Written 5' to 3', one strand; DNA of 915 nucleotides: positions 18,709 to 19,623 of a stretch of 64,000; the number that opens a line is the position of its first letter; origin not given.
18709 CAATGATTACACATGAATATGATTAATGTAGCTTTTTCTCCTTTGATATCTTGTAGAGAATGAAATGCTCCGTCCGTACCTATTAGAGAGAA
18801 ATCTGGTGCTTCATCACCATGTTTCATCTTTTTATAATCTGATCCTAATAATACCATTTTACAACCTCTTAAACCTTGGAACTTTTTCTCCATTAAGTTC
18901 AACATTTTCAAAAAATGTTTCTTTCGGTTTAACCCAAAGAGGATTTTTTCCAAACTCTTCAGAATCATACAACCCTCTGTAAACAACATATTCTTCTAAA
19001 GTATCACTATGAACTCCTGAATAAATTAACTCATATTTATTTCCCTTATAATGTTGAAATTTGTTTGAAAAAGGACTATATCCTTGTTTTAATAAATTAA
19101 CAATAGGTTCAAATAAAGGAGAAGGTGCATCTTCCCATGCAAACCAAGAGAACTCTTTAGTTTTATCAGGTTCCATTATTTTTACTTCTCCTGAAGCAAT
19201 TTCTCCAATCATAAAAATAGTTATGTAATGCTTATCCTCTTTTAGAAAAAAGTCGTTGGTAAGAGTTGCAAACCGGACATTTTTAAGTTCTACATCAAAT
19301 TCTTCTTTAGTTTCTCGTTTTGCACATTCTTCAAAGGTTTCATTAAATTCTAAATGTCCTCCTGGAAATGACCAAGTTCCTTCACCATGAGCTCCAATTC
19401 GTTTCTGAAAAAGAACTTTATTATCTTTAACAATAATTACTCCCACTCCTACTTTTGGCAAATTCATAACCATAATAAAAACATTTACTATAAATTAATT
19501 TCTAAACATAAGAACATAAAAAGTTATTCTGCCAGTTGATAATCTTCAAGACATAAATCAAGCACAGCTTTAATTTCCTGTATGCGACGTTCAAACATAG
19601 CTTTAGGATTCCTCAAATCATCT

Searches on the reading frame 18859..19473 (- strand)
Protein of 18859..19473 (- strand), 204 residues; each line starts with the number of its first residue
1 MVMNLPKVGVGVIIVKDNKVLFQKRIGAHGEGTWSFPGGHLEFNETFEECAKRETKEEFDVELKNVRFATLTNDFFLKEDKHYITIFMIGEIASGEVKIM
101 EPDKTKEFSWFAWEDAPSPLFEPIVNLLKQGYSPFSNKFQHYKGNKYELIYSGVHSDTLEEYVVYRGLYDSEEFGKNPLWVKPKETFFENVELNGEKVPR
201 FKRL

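Call 5: search_protein_families(library=pfam, proteins=[window:18859-19473:-], max_evalue=0.01)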
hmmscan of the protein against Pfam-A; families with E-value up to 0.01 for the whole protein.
window:18859-19473:- (204 aa): 4 families
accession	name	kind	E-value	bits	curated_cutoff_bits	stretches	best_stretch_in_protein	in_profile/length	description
PF00293.34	NUDIX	-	2.4e-21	76.6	21.1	1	7-119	3-122/134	NUDIX domain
PF07866.17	DUF1653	-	3.1e-20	72.7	23.5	1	138-202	2-61/62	Protein of unknown function (DUF1653)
PF14815.12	NUDIX_4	-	2.6e-05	24.4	35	1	10-89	2-77/113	NUDIX domain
PF22327.2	Nudt16-like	-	0.0072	16.7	27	1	31-101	32-104/161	U8 snoRNA-decapping enzyme-like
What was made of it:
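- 18859..19467 (-): NUDIX::DUF1653 fusion gene. The probable start is ATG 19467 (202 aa); the alternative ATG 19473 lies only 21 nt from the TATA. Pfam PF00293 and PF07866 (call 5).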

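Call 10: find_encoding_contigs(protein=window:18859-19473:-, flank=10000, max_places=10)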
Protein window:18859-19473:- (204 aa): 8 contigs read that carry it; 6 places shown.
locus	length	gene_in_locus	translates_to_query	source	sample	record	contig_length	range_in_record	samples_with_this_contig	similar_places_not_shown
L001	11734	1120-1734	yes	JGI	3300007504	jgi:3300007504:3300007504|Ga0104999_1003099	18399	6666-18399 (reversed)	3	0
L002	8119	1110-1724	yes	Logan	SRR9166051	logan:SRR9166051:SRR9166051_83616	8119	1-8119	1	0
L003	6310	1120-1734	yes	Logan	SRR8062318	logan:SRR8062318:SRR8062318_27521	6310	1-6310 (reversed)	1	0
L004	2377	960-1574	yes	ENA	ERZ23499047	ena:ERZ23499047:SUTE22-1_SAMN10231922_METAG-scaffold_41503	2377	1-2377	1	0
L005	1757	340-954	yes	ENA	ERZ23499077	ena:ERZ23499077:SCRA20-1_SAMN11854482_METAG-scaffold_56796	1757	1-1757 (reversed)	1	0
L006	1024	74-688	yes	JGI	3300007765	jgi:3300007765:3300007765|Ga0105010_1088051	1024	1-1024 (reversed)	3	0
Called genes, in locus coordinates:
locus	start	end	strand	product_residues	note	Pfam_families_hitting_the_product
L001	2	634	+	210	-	?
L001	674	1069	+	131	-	-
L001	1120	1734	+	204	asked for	PF00293:NUDIX, PF14815:NUDIX_4 (faint), PF07866:DUF1653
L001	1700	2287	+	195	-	PF00578:AhpC-TSA, PF08534:Redoxin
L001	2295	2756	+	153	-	PF06541:ABC_trans_CmpB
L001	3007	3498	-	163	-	PF04307:YdjM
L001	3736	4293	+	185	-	-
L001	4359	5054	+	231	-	-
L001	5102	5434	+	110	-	-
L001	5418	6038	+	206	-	PF02163:Peptidase_M50 (weak)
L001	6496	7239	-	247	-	-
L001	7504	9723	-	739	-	-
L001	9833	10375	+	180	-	-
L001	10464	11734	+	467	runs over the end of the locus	PF19295:SufBD_N, PF01458:SUFBD_core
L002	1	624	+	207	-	?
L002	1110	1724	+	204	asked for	PF00293:NUDIX, PF14815:NUDIX_4 (faint), PF07866:DUF1653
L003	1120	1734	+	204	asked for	PF00293:NUDIX, PF14815:NUDIX_4 (faint), PF07866:DUF1653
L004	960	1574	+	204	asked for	PF00293:NUDIX, PF14815:NUDIX_4 (faint), PF07866:DUF1653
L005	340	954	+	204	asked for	PF00293:NUDIX, PF14815:NUDIX_4 (faint), PF07866:DUF1653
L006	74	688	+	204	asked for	PF00293:NUDIX, PF14815:NUDIX_4 (faint), PF07866:DUF1653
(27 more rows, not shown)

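Call 19: find_related_loci(query=window:18859-19473:-, collection=genome_contigs, flank=4000)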
Query window:18859-19473:- (204 aa) in genome_contigs; peptide patterns used: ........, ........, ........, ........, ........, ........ (x = any residue, [..] = any of these).
109 stretches matched a pattern; 78 encode a relative of the query (tblastn E <= 1e-3); 78 distinct loci.
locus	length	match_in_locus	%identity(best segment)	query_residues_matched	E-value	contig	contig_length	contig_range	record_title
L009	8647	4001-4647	67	6-201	1e-58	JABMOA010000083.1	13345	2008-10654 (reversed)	MAG: Candidatus Woesearchaeota archaeon isolate bin.502 k141_3953589, whole genome shotgun sequence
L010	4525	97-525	58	1-143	1e-56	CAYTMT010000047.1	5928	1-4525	MAG TPA_asm: uncultured Gammaproteobacteria bacterium isolate SRP278252_co1_131 genome assembly, contig: NODE_26140_leng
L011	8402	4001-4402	61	2-135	4e-56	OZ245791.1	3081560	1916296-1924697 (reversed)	MAG: Victivallales bacterium isolate 31a4d9ff-eb2b-44ba-b10b-e3ac66b60536 genome assembly, chromosome: 1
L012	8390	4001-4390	64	6-135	9e-55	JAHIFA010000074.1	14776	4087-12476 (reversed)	MAG: Nanoarchaeota archaeon isolate KR11_0.1_MetaG.mb.55 KR11_0.1_MetaG.mb.55_k141_558668, whole genome shotgun sequence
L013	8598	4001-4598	62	6-138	5e-55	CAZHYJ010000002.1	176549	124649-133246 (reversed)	MAG TPA_asm: uncultured Gammaproteobacteria bacterium isolate SRP263991_co7_335 genome assembly, contig: NODE_26_length_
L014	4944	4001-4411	62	3-139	2e-54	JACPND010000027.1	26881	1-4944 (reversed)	MAG: Candidatus Woesearchaeota archaeon isolate NC_groundwater_566_Ag_S-0.1um_44_11 S35_SO-1_scaffold_295735, whole geno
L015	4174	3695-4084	64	6-135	4e-54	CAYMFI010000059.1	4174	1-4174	MAG TPA_asm: uncultured Methanosarcinales archaeon isolate binchicken_co387_191 genome assembly, contig: NODE_31432_leng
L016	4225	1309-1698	62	6-135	1e-53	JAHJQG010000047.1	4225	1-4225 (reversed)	MAG: Nanoarchaeota archaeon isolate OS_PC_MetaG.mb.100 OS_PC_MetaG.mb.100_k141_506263, whole genome shotgun sequence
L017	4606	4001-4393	61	6-136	1e-53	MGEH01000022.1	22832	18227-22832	MAG: Candidatus Uhrbacteria bacterium RIFCSPHIGHO2_12_FULL_60_25 rifcsphigho2_12_scaffold_3123, whole genome shotgun seq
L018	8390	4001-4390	62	6-135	2e-53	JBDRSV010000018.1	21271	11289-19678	MAG: Candidatus Aenigmatarchaeota archaeon isolate MEGAHIT-group-3.35 k141_396042, whole genome shotgun sequence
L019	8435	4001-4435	57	2-146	2e-53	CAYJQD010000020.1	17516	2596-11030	MAG TPA_asm: uncultured Methanosarcinales archaeon isolate ERP125453_co1_474 genome assembly, contig: NODE_3273_length_1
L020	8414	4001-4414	59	6-143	3e-53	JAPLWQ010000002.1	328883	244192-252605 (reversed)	MAG: Candidatus Magasanikiibacteriota bacterium isolate LacPavin_0920_SED2_MAG_44_15 LacPavin_0920_SED2_scaffold_132136,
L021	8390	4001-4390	63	6-135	3e-53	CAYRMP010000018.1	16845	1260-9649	MAG TPA_asm: uncultured Methanosarcinales archaeon isolate binchicken_co38_613 genome assembly, contig: NODE_7196_length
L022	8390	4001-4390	62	6-135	1e-52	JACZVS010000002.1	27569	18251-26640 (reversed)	MAG: Nanoarchaeota archaeon isolate B19T1B11 B19T1B11_NODE249, whole genome shotgun sequence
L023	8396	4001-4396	62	4-135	1e-52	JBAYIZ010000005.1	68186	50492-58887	MAG: Candidatus Magasanikiibacteriota bacterium isolate SO_2016_GW1_43 scaffold00873_OW334_2016, whole genome shotgun se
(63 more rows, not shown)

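Call 25: find_homologous_proteins(query=window:18859-19473:-, max_evalue=1e-40)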
Query window:18859-19473:- (204 aa): 1146 proteins with E <= 1e-40 among 1759 candidates; the best 120 are listed.
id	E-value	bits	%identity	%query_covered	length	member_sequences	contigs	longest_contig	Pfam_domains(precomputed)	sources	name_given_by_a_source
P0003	2.6e-135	467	100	100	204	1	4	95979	PF00293.35,PF14815.13,PF07866.18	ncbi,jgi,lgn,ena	-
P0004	1.3e-112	392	52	99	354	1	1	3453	PF00293.35,PF14815.13,PF07866.18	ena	-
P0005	1.9e-104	366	79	92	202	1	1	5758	PF00293.35,PF14815.13,PF07866.18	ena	-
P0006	8.2e-88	311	68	99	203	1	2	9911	PF00293.35,PF14815.13,PF07866.18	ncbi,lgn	-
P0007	1.4e-85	304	66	99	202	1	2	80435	PF00293.35,PF14815.13,PF07866.18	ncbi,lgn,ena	-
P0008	3.0e-83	296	63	99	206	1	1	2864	PF00293.35,PF14815.13,PF07866.18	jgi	jgi:8-oxo-dGTP diphosphatase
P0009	3.4e-82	293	64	91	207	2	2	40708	PF00293.35,PF14815.13,PF07866.18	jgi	-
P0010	1.8e-80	287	62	98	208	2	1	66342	PF00293.35,PF14815.13,PF07866.18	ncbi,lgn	ncbi:MAG: DUF1653 domain-containing protein [Nanoarchaeota archaeon]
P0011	2.2e-80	287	60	99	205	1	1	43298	PF00293.35,PF14815.13,PF07866.18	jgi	jgi:8-oxo-dGTP diphosphatase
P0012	1.6e-78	281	63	98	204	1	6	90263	PF00293.35,PF14815.13,PF07866.18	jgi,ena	jgi:8-oxo-dGTP diphosphatase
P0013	2.4e-77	277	61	97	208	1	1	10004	PF00293.35,PF14815.13,PF07866.18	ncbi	-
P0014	3.6e-77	277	60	98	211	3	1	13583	PF00293.35,PF14815.13,PF07866.18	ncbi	-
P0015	3.4e-75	270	60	99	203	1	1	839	PF00293.35,PF07866.18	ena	-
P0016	1.8e-74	268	65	65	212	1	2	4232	PF00293.35,PF14815.13,PF07866.18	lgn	-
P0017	5.2e-74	266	62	65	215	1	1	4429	PF00293.35,PF14815.13,PF07866.18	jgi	-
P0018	1.2e-73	265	57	66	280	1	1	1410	PF00293.35,PF14815.13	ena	-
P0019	2.6e-72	261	66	64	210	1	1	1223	PF00293.35,PF14815.13,PF07866.18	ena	-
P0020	8.0e-72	259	65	65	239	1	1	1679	PF00293.35,PF14815.13,PF07866.18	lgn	-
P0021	8.2e-70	253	55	99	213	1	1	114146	PF00293.35,PF14815.13,PF07866.18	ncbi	-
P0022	1.7e-67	245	52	99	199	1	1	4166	PF00293.35,PF14815.13,PF07866.18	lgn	-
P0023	2.2e-62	228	67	70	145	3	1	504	PF00293.35,PF14815.13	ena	-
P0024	2.9e-59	218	52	99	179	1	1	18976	PF00293.35,PF14815.13,PF07866.18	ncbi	-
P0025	3.7e-57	211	68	64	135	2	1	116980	PF00293.35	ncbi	-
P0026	5.5e-57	211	66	66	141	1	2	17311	PF00293.35,PF14815.13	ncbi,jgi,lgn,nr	ncbi:NUDIX domain-containing protein [Candidatus Woesearchaeota archaeon]|nr:NUDIX domain-containing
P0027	5.8e-57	211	61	64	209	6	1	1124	PF00293.35,PF07866.18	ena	-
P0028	1.1e-56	210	60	64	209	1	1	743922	PF00293.35,PF07866.18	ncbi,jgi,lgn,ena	ncbi:MAG: DUF1653 domain-containing protein [Candidatus Magasanikbacteria bacterium]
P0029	1.9e-56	209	59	64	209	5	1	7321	PF00293.35,PF07866.18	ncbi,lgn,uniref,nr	ncbi:MAG: hypothetical protein COY69_02760 [Candidatus Magasanikbacteria bacterium CG_4_10_14_0_8_um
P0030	6.7e-56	207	67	66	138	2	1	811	PF00293.35,PF14815.13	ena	-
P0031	3.6e-55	205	66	64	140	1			PF00293.35,PF14815.13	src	-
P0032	4.1e-55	205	54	61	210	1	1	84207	PF00293.35,PF14815.13,PF07866.18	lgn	-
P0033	4.7e-55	204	65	65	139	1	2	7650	PF00293.35,PF14815.13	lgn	-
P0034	6.8e-55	204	68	66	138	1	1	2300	PF00293.35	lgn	-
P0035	9.9e-55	203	65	65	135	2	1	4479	PF00293.35,PF14815.13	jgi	-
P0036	1.1e-54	203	59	64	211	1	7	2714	PF00293.35,PF07866.18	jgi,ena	-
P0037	2.4e-54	202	64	58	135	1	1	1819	PF00293.35,PF14815.13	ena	-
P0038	3.3e-54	202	64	67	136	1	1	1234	PF00293.35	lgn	-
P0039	3.5e-54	201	65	66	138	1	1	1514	PF00293.35,PF14815.13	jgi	jgi:8-oxo-dGTP diphosphatase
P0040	3.9e-54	201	53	63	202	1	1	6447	PF00293.35,PF14815.13,PF07866.18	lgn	-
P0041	4.2e-54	201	63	66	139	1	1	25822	PF00293.35,PF14815.13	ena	-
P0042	4.4e-54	201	64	66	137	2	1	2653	PF00293.35,PF14815.13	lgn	-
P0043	4.5e-54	201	63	66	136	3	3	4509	PF00293.35,PF14815.13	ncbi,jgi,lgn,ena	-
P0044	4.7e-54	201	64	65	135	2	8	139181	PF00293.35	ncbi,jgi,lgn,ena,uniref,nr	ncbi:MAG: hypothetical protein UT86_C0013G0001 [Candidatus Magasanikbacteria bacterium GW2011_GWC2_4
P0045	5.1e-54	201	64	65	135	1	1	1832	PF00293.35,PF14815.13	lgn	-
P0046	8.1e-54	200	65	65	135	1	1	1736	PF00293.35,PF14815.13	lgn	-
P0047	9.5e-54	200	64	65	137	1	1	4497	PF00293.35,PF14815.13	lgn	-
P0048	9.6e-54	200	64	64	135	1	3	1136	PF00293.35,PF14815.13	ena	-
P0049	1.7e-53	199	63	70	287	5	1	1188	PF00293.35,PF14815.13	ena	-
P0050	1.9e-53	199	63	66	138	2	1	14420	PF00293.35,PF14815.13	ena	-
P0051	2.0e-53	199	65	64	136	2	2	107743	PF00293.35,PF14815.13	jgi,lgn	jgi:8-oxo-dGTP diphosphatase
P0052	2.8e-53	199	63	64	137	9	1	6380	PF00293.35,PF14815.13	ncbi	-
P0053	2.9e-53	198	61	67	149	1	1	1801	PF00293.35,PF14815.13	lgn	-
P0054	3.2e-53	198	62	64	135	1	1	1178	PF00293.35,PF14815.13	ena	-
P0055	3.8e-53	198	65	64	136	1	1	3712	PF00293.35,PF14815.13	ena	-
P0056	4.1e-53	198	64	66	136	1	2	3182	PF00293.35,PF14815.13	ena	-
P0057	4.6e-53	198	61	66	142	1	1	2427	PF00293.35,PF14815.13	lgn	-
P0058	4.6e-53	198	63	65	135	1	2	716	PF00293.35,PF14815.13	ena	-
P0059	7.1e-53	197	64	65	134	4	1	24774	PF00293.35,PF14815.13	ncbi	-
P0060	7.3e-53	197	61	66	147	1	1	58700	PF00293.35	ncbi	ncbi:MAG: NUDIX hydrolase [Patescibacteria group bacterium]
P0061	8.3e-53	197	66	64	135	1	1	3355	PF00293.35,PF14815.13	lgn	-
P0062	8.8e-53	197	64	65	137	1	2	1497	PF00293.35,PF14815.13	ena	-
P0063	9.1e-53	197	63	64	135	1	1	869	PF00293.35,PF14815.13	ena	-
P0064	9.5e-53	197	58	64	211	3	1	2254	PF00293.35,PF07866.18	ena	-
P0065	1.0e-52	197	61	66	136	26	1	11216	PF00293.35,PF14815.13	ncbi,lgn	-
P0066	1.4e-52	196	61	66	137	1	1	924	PF00293.35,PF14815.13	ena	-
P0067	1.4e-52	196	66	64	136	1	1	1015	PF22327.3,PF00293.35,PF14815.13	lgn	-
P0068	1.6e-52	196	61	65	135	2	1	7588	PF00293.35,PF14815.13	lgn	-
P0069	1.6e-52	196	59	66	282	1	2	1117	PF22327.3,PF00293.35,PF14815.13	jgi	-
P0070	1.8e-52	196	62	65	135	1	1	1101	PF00293.35,PF14815.13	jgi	-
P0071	1.8e-52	196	62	65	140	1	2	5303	PF00293.35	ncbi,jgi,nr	ncbi:NUDIX domain-containing protein [Candidatus Falkowbacteria bacterium]|nr:NUDIX domain-containin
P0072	2.1e-52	196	62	65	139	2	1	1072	PF00293.35,PF14815.13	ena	-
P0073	2.1e-52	196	61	64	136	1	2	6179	PF00293.35,PF14815.13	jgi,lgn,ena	-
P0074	2.2e-52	196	62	66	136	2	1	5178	PF00293.35,PF14815.13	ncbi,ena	-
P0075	2.4e-52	195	62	65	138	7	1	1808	PF00293.35,PF14815.13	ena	-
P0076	2.5e-52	195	63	64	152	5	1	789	PF00293.35,PF14815.13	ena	-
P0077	2.6e-52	195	64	64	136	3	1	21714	PF00293.35,PF14815.13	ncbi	-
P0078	2.8e-52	195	65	65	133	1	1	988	PF00293.35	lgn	-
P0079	3.2e-52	195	60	67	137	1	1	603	PF00293.35,PF14815.13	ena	-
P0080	3.3e-52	195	61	65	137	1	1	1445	PF00293.35,PF14815.13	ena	-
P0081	3.6e-52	195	64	66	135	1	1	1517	PF00293.35,PF14815.13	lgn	-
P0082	3.8e-52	195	61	66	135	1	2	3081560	PF00293.35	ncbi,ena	-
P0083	3.8e-52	195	62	66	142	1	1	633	PF00293.35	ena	-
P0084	4.1e-52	195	52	64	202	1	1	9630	PF00293.35,PF14815.13,PF07866.18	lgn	-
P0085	4.1e-52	195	64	65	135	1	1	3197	PF00293.35,PF14815.13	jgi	-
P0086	4.3e-52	195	64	64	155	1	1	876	PF00293.35,PF14815.13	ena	-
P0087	5.4e-52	194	63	67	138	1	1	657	PF00293.35,PF14815.13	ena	-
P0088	5.6e-52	194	64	64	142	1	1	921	PF00293.35,PF14815.13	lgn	-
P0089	5.8e-52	194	61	66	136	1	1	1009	PF00293.35,PF14815.13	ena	-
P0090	5.8e-52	194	60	66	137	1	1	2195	PF00293.35,PF14815.13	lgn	-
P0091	5.9e-52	194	64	65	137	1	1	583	PF00293.35,PF14815.13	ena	-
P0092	6.0e-52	194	59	67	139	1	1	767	PF00293.35,PF14815.13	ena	-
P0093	6.5e-52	194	63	64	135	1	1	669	PF00293.35,PF14815.13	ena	-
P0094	6.6e-52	194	63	64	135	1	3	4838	PF00293.35,PF14815.13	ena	-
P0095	6.7e-52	194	64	65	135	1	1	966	PF00293.35,PF14815.13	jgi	-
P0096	8.0e-52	194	63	65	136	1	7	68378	PF00293.35,PF14815.13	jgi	-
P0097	8.4e-52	194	61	64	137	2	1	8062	PF00293.35,PF14815.13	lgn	-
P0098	8.4e-52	194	61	67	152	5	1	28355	PF00293.35,PF14815.13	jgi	-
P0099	9.2e-52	194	62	65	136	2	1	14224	PF00293.35,PF14815.13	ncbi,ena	-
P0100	9.5e-52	194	60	65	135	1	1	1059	PF00293.35,PF14815.13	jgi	-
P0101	1.0e-51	193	63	65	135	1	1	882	PF00293.35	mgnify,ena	mgnify:FL=1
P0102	1.0e-51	193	62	64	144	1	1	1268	PF00293.35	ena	-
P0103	1.0e-51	193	65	64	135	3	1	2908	PF00293.35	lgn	-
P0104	1.0e-51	193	64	64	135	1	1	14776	PF00293.35,PF14815.13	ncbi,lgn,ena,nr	ncbi:MAG: NUDIX domain-containing protein [Nanoarchaeota archaeon]|nr:NUDIX domain-containing protei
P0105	1.1e-51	193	60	65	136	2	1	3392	PF00293.35,PF14815.13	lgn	-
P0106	1.2e-51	193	64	64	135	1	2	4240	PF00293.35,PF14815.13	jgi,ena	-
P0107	1.3e-51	193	61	67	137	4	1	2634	PF00293.35,PF14815.13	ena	-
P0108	1.3e-51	193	62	65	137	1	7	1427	PF00293.35,PF14815.13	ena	-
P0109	1.3e-51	193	65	64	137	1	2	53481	PF00293.35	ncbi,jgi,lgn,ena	-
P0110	1.5e-51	193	61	65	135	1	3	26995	PF00293.35,PF14815.13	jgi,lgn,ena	-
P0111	1.5e-51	193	64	66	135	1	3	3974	PF00293.35,PF14815.13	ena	-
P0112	1.5e-51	193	62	67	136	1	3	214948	PF00293.35,PF14815.13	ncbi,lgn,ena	ncbi:MAG: NUDIX hydrolase [Nanoarchaeota archaeon]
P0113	1.5e-51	193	63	65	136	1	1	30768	PF00293.35,PF14815.13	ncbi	-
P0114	1.5e-51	193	62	64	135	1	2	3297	PF00293.35,PF14815.13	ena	-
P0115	1.6e-51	193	61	64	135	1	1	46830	PF00293.35,PF14815.13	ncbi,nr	ncbi:MAG: NUDIX hydrolase [Nanoarchaeota archaeon]|nr:NUDIX hydrolase [Nanoarchaeota archaeon]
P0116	1.8e-51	193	65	66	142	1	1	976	PF00293.35,PF14815.13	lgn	-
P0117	1.8e-51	193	61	66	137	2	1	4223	PF00293.35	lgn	-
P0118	1.8e-51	193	59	69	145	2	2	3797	PF00293.35,PF14815.13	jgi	jgi:8-oxo-dGTP diphosphatase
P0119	1.8e-51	193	59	67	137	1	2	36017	PF00293.35,PF14815.13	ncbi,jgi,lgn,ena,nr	ncbi:MAG: DNA mismatch repair protein MutT [Candidatus Aenigmatarchaeota archaeon]|nr:MAG: DNA misma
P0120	1.9e-51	193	64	64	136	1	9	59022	PF00293.35,PF14815.13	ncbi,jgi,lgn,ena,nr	ncbi:NUDIX domain-containing protein [Candidatus Woesearchaeota archaeon]|nr:NUDIX domain-containing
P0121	1.9e-51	193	61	65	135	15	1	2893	PF00293.35,PF14815.13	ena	-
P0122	2.1e-51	192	62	65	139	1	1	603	PF00293.35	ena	-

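Call 27: find_encoding_contigs(protein=P0004, flank=5000, max_places=4)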
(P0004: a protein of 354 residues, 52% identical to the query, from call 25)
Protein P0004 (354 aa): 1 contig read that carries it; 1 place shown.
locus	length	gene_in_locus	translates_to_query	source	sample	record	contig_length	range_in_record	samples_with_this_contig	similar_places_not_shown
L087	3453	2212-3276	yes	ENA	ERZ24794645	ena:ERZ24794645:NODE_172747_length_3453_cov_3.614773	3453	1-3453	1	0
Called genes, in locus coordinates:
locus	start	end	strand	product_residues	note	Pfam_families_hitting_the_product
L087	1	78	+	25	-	?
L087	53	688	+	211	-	PF14378:PAP2_3, PF01569:PAP2 (weak)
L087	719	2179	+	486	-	-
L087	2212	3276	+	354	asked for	PF00293:NUDIX, PF14815:NUDIX_4 (weak), PF00293:NUDIX, PF07866:DUF1653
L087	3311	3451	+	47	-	?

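Call 28: find_encoding_contigs(protein=P0006, flank=5000, max_places=4)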
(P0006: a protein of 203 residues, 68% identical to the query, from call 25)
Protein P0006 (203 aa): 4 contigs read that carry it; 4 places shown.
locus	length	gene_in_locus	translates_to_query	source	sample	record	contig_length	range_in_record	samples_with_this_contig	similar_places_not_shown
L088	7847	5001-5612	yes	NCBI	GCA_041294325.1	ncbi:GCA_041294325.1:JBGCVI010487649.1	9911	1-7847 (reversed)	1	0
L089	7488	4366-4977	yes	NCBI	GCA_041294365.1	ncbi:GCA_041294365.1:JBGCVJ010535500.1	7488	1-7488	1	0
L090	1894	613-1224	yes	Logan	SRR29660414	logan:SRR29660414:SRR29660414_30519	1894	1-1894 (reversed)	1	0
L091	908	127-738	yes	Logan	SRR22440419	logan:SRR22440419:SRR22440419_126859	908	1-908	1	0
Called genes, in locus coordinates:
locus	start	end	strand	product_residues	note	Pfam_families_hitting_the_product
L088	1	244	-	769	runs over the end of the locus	?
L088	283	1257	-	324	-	PF19410:DUF5980 (faint), PF00801:PKD (faint), PF17803:Cadherin_4 (faint), PF17963:Big_9 (faint), PF13620:CarboxypepD_reg (faint), PF17883:MBG (faint), PF18911:PKD_4 (faint)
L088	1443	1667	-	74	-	PF13275:S4_2, PF01479:S4 (weak)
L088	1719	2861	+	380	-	PF00155:Aminotran_1_2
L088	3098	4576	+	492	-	-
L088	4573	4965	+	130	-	-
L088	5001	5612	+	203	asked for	PF00293:NUDIX, PF14815:NUDIX_4 (faint), PF07866:DUF1653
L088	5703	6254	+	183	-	PF00578:AhpC-TSA, PF08534:Redoxin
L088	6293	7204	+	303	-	-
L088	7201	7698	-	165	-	PF04307:YdjM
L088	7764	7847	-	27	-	?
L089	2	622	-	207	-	?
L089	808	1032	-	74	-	PF13275:S4_2, PF01479:S4 (weak)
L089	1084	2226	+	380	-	PF00155:Aminotran_1_2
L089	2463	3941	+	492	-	-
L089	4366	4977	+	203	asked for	PF00293:NUDIX, PF14815:NUDIX_4 (faint), PF07866:DUF1653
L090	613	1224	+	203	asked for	PF00293:NUDIX, PF14815:NUDIX_4 (faint), PF07866:DUF1653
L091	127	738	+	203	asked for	PF00293:NUDIX, PF14815:NUDIX_4 (faint), PF07866:DUF1653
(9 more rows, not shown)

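Call 29: find_encoding_contigs(protein=P0007, flank=5000, max_places=4)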
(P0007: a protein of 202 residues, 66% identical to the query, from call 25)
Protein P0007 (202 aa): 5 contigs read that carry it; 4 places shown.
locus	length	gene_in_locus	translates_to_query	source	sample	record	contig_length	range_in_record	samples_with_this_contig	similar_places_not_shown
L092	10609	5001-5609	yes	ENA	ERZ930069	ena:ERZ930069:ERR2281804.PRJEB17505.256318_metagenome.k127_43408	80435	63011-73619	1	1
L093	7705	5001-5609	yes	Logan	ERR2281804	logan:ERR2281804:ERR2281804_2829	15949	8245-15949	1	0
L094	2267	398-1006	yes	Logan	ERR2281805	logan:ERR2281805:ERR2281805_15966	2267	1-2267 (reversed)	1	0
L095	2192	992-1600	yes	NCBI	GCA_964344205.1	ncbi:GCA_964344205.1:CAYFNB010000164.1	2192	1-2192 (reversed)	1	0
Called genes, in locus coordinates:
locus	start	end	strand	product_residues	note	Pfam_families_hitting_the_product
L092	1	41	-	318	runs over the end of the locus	PF00801:PKD (faint), PF05345:He_PIG (faint), PF17963:Big_9 (faint), PF18911:PKD_4 (faint)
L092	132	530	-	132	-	-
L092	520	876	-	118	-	-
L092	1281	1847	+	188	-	PF09335:VTT_dom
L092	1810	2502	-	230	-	PF01712:dNK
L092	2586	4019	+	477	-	-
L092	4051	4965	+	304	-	PF00316:FBPase, PF18913:FBPase_C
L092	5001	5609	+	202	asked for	PF00293:NUDIX, PF14815:NUDIX_4 (weak), PF07866:DUF1653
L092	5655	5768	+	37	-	-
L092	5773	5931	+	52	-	-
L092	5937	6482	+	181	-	PF08534:Redoxin, PF00578:AhpC-TSA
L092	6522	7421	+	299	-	-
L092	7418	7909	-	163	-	PF04307:YdjM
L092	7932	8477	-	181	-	PF01928:CYTH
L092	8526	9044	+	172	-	-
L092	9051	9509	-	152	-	-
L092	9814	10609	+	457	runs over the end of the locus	PF00999:Na_H_Exchanger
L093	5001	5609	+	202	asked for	PF00293:NUDIX, PF14815:NUDIX_4 (weak), PF07866:DUF1653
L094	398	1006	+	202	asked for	PF00293:NUDIX, PF14815:NUDIX_4 (weak), PF07866:DUF1653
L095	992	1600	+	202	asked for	PF00293:NUDIX, PF14815:NUDIX_4 (weak), PF07866:DUF1653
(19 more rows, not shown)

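Call 36: find_encoding_contigs(protein=P0009, flank=4000, max_places=2)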
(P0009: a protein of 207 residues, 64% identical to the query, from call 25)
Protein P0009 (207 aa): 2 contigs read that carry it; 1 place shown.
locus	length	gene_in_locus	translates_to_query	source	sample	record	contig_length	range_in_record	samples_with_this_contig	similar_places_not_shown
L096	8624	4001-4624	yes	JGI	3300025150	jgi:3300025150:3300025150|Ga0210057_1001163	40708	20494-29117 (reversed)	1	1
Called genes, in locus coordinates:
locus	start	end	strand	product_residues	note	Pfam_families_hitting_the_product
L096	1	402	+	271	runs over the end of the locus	PF14528:LAGLIDADG_3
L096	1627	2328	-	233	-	-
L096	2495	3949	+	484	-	-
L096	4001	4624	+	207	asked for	PF00293:NUDIX, PF14815:NUDIX_4 (weak), PF07866:DUF1653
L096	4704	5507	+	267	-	PF14321:DUF4382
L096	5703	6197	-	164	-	PF04307:YdjM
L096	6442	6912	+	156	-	PF04307:YdjM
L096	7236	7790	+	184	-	-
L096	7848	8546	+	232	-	PF11848:DUF3368 (weak)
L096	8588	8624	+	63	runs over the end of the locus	-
